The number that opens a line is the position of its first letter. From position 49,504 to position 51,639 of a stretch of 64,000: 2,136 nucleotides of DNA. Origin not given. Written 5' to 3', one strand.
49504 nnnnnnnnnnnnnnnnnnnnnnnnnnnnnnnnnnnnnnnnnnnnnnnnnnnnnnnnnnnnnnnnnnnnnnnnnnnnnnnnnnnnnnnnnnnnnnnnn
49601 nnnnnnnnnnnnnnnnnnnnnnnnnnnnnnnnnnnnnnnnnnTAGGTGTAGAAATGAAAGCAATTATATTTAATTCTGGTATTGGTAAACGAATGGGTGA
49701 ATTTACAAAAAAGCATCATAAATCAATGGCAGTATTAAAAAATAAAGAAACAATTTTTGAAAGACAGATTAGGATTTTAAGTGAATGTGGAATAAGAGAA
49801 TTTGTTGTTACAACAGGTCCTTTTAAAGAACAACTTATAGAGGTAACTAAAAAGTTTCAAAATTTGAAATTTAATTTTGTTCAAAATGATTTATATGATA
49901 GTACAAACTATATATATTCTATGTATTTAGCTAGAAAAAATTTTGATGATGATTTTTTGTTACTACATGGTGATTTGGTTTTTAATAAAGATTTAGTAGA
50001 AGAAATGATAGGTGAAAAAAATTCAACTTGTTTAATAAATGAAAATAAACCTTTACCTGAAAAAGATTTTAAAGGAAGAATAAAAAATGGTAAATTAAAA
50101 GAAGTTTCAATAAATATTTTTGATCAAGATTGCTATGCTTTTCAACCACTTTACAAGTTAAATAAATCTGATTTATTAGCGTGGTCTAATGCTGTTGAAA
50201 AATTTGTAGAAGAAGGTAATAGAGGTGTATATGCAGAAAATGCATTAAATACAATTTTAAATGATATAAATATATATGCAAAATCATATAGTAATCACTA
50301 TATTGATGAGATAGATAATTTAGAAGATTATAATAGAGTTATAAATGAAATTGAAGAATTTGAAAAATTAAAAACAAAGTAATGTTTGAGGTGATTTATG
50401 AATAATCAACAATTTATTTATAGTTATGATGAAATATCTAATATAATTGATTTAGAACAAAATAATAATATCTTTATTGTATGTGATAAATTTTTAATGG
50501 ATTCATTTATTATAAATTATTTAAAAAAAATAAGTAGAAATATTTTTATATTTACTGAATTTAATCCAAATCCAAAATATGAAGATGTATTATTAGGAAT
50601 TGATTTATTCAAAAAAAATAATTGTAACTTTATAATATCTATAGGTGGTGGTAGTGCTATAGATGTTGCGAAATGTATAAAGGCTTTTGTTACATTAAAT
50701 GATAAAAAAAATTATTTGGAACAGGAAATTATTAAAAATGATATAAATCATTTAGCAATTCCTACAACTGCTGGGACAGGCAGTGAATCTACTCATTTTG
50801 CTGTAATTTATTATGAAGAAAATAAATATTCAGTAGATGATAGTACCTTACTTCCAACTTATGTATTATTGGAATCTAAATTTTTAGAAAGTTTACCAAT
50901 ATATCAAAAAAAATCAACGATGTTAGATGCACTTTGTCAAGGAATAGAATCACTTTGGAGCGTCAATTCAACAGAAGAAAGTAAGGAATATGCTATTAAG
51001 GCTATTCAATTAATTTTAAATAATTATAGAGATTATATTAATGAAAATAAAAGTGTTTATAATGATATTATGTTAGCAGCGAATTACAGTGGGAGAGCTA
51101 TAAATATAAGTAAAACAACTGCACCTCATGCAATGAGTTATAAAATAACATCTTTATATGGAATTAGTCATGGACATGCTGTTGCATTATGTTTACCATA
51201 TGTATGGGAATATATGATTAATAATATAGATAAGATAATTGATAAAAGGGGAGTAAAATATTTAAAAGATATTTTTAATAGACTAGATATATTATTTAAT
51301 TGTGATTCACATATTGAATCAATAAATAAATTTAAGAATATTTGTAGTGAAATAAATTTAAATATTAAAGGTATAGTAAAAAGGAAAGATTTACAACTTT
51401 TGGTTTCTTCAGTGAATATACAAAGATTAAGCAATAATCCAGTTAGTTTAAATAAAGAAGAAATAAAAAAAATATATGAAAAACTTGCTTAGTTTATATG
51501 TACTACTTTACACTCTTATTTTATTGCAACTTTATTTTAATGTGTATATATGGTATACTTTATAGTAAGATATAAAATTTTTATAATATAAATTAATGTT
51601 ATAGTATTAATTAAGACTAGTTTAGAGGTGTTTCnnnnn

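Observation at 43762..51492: Seven-gene phosphonate (C-P) head-group tailoring operon embedded in a cell-wall glycan locus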

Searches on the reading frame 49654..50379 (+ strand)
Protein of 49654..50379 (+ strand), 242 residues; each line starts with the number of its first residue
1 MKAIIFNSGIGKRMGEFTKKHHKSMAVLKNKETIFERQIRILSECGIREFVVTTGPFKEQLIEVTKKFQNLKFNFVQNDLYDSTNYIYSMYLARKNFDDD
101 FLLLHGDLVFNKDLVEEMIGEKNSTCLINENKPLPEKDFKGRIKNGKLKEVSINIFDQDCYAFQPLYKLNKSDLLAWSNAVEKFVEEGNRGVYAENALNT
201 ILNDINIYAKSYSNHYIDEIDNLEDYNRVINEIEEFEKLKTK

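Call 3: search_protein_families(library=pfam, proteins=[window:49654-50379:+], max_evalue=0.001)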
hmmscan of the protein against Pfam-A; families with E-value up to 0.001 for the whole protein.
window:49654-50379:+ (242 aa): 2 families
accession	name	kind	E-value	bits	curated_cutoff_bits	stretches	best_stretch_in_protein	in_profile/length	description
PF12804.13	NTP_transf_3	-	7.1e-10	39.7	27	1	3-121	1-110/160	MobA-like NTP transferase domain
PF00483.29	NTP_transferase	-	2.1e-05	24.7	21.2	1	2-115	1-118/245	Nucleotidyl transferase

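Call 4: search_protein_families(library=ncbifam, proteins=[window:49654-50379:+], max_evalue=0.001)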
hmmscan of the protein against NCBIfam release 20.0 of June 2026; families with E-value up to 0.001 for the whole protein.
window:49654-50379:+ (242 aa): 11 families
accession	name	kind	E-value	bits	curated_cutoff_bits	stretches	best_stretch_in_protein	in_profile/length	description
NF041135.1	IPPtranDIPPsyn_Thcocales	equivalog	2.2e-16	59.8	580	1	1-156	1-150/419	bifunctional L-myo-inositol-1-phosphate cytidylyltransferase/CDP-L-myo-inositol myo-inositolphosphotransferase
TIGR03992.1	Arch_glmU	subfamily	7.1e-14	51.5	292.1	1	1-130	1-129/393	bifunctional sugar-1-phosphate nucleotidylyltransferase/acetyltransferase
NF041313.1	UDPGP_AglF_Halo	equivalog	1.2e-10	41.3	400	1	1-120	1-117/234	UTP--glucose-1-phosphate uridylyltransferase AglF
NF041173.1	Sug_nt_acttase_Thmprot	equivalog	1.3e-08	34.2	600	1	1-131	1-129/405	bifunctional sugar-1-phosphate nucleotidylyltransferase/acetyltransferase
TIGR01208.1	rmlA_long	equivalog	1.5e-06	27.4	320.25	1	2-116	1-116/353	glucose-1-phosphate thymidylyltransferase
NF045665.1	NTPtran_DVU1551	equivalog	1.9e-06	27.2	315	1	1-84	1-75/359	DVU_1551 family NTP transferase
TIGR02623.1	G1P_cyt_trans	equivalog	9.5e-06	25.2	300.25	1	1-65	1-63/255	glucose-1-phosphate cytidylyltransferase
NF045761.1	NAMPUrTaseMurU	equivalog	1.8e-05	24.7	250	1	1-65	1-64/226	N-acetylmuramate alpha-1-phosphate uridylyltransferase MurU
NF053639.1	Mfer334_fam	equivalog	0.00023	21.1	260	1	3-103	2-105/209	pseudomurein biosynthesis protein PmurB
NF038362.1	Sden_1164_fam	equivalog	0.00063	19.3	300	0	3-128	4-135/266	Sden_1164 family protein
NF049965.1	GlMnHpPGnyltfHddC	equivalog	0.00075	19.2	300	1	1-230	1-218/221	D-glycero-D-manno-heptose 1-phosphate guanosyltransferase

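Call 21: search_solved_structures(query=window:49654-50379:+, max_evalue=0.001, show_alignments=2)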
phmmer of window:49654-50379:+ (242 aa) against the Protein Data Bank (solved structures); distinct sequences matched with E-value up to 0.001: 6.
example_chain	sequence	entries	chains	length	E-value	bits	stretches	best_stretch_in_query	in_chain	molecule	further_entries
1jyk_A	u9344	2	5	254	9.4e-10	41.9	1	1-110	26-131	CTP:phosphocholine Cytidylyltransferase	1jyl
2xme_A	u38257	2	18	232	7.3e-06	29.2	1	1-160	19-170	CTP-INOSITOL-1-PHOSPHATE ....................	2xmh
2ggo_A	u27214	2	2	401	7.6e-06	29.1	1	1-122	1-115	401aa long hypothetical glucose-1-phosphate thymidylyltransferase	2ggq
5z09_A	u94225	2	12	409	1.2e-05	28.5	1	1-122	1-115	Dual sugar-1-phosphate nucleotidylyltransferase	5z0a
4mnd_A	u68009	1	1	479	3.9e-05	26.8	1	1-160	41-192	CTP L-myo-inositol-1-phosphate cytidylyltransferase/CDP-L-myo-inositol myo-inositolphospho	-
6pd1_A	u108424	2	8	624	4.7e-05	26.5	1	2-125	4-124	Nucleotidyl transferase/aminotransferase, class V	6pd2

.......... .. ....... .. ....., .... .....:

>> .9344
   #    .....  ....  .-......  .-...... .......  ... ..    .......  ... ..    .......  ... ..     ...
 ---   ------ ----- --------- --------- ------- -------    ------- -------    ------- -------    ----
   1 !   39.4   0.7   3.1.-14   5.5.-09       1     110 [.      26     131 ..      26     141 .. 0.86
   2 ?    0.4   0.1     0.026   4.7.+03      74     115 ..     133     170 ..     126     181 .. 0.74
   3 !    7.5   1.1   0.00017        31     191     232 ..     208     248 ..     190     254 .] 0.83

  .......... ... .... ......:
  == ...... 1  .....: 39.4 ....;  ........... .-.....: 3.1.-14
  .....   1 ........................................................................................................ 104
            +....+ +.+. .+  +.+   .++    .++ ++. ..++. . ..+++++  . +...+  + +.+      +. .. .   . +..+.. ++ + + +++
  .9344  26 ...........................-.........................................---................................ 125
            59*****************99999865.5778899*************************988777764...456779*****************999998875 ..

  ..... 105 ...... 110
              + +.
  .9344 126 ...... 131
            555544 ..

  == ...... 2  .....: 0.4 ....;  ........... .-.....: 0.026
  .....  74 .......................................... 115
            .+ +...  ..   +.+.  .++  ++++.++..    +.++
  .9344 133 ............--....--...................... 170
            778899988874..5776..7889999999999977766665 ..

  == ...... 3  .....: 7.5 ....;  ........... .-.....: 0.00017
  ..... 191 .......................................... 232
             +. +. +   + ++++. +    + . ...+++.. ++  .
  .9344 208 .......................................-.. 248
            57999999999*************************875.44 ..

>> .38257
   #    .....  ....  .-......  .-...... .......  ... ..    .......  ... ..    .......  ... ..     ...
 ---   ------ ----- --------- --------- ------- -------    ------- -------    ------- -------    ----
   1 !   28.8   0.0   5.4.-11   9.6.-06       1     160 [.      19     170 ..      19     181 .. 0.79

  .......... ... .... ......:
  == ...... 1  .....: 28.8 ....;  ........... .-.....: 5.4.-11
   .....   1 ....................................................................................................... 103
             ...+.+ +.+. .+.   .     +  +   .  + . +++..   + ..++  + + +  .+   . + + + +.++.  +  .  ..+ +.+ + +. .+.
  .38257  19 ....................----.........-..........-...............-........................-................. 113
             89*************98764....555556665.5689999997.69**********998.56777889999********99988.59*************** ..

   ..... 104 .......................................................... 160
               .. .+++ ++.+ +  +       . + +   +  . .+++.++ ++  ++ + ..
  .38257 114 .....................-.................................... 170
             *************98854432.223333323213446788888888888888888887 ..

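Call 65: find_homologous_proteins(query=window:49654-50379:+, max_evalue=1e-20)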
Query window:49654-50379:+ (242 aa): 2197 proteins with E <= 1e-20 among 2455 candidates; the best 120 are listed.
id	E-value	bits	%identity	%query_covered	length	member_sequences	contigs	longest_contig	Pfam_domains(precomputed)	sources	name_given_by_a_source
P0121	1.0e-152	524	98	100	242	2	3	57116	PF12804.14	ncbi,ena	-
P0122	1.8e-112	393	75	99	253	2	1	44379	PF00483.30,PF12804.14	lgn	-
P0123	2.1e-111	389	73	100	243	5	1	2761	PF00483.30,PF12804.14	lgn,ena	-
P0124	4.6e-111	388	74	98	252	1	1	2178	PF12804.14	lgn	-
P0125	8.0e-111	387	73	100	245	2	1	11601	PF12804.14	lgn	-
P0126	2.1e-110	386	72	98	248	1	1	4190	PF00483.30,PF12804.14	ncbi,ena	-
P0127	4.1e-110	385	72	98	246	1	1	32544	PF12804.14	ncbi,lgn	-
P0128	7.1e-110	384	73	98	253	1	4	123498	PF12804.14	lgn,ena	-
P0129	1.5e-109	383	73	100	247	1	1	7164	PF12804.14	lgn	-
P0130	3.3e-109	382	72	98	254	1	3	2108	PF12804.14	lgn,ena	-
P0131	1.6e-108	380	73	99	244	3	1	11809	PF12804.14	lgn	-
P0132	4.0e-108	379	73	98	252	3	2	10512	PF00483.30,PF12804.14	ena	-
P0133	5.4e-108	378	71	98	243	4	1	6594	PF12804.14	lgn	-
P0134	7.5e-108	378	71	100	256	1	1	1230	PF00483.30,PF12804.14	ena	-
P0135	1.7e-107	377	71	100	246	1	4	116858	PF12804.14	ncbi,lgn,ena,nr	ncbi:MAG: NTP transferase domain-containing protein [Bacilli bacterium]|nr:NTP transferase domain-co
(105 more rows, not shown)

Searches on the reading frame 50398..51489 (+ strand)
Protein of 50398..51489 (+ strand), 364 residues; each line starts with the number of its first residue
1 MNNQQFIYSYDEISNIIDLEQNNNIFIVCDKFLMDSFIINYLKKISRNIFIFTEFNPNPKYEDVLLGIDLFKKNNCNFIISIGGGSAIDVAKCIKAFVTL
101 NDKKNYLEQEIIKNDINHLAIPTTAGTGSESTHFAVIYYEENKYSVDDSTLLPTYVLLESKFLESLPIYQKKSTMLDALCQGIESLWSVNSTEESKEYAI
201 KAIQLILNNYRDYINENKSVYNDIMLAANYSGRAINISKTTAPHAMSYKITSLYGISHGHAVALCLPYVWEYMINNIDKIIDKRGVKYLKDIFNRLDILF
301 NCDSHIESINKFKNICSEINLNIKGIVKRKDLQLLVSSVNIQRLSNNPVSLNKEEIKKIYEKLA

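Call 3: search_protein_families(library=pfam, proteins=[window:50398-51489:+], max_evalue=0.001)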
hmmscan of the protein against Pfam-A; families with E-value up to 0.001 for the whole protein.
window:50398-51489:+ (364 aa): 3 families
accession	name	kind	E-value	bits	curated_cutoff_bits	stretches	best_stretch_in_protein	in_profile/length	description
PF00465.25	Fe-ADH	-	2.9e-34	118.5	31.3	1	12-159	13-167/168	Iron-containing alcohol dehydrogenase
PF25137.1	ADH_Fe_C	-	3.1e-24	86.2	27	1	173-362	3-192/194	Fe-containing alcohol dehydrogenase family, C-terminal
PF13685.12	Fe-ADH_2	-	7.6e-06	26.4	28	1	21-94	18-93/149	Iron-containing alcohol dehydrogenase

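Call 4: search_protein_families(library=ncbifam, proteins=[window:50398-51489:+], max_evalue=0.001)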
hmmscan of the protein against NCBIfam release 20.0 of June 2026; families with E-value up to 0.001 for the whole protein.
window:50398-51489:+ (364 aa): 16 families
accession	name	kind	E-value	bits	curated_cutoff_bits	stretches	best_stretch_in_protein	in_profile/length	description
NF041833.1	Fe_ADH_ErcA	equivalog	4.3e-41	141.3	550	1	21-362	29-380/382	alcohol dehydrogenase-like regulatory protein ErcA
TIGR02638.1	lactal_redase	equivalog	1.6e-38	132.5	523.15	1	12-360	19-379/379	lactaldehyde reductase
TIGR03405.1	Phn_Fe-ADH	equivalog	3.7e-38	131.2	423.7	1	51-276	54-291/355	iron-containing alcohol dehydrogenase PsrA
NF010378.0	PRK13805.1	equivalog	2.8e-37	128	951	1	8-279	467-763/872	bifunctional acetaldehyde-CoA/alcohol dehydrogenase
NF007911.0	PRK10624.1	equivalog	5.7e-37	127.6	537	1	11-363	19-381/382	lactaldehyde reductase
NF007363.0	PRK09860.1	equivalog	3.5e-30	105.4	581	1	24-360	33-379/383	L-threonine dehydrogenase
NF053866.1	CholDhdGbsBBac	equivalog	1.2e-29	103.2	550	1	34-278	49-306/392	choline dehydrogenase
NF058672.1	4HyButDHCUPNE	equivalog_domain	5.4e-25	88.4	500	1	26-312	33-328/378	4-hydroxybutyrate dehydrogenase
NF011998.0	PRK15454.1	equivalog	2.6e-24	85.7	556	1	26-272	53-309/395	ethanolamine utilization ethanol dehydrogenase EutG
NF050025.1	SulfAcetaldRedSarD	equivalog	3.2e-22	78.9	700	1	51-361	63-382/385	sulfoacetaldehyde reductase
TIGR04266.1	NDMA_methanol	equivalog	2.3e-21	76.1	625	1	48-274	67-304/420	NDMA-dependent methanol dehydrogenase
NF011717.0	PRK15138.1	equivalog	3.3e-18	65.9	645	1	47-272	57-295/387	alcohol dehydrogenase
NF041822.1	daptide_DH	equivalog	1.3e-12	47.4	300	1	75-190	54-179/363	daptide-type RiPP biosynthesis dehydogenase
NF006941.0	PRK09423.1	subfamily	2.1e-11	43.3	336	1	21-186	28-180/367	glycerol dehydrogenase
NF002022.0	PRK00843.1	equivalog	3.6e-05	22.9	413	1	18-147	30-143/350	NAD(P)-dependent glycerol-1-phosphate dehydrogenase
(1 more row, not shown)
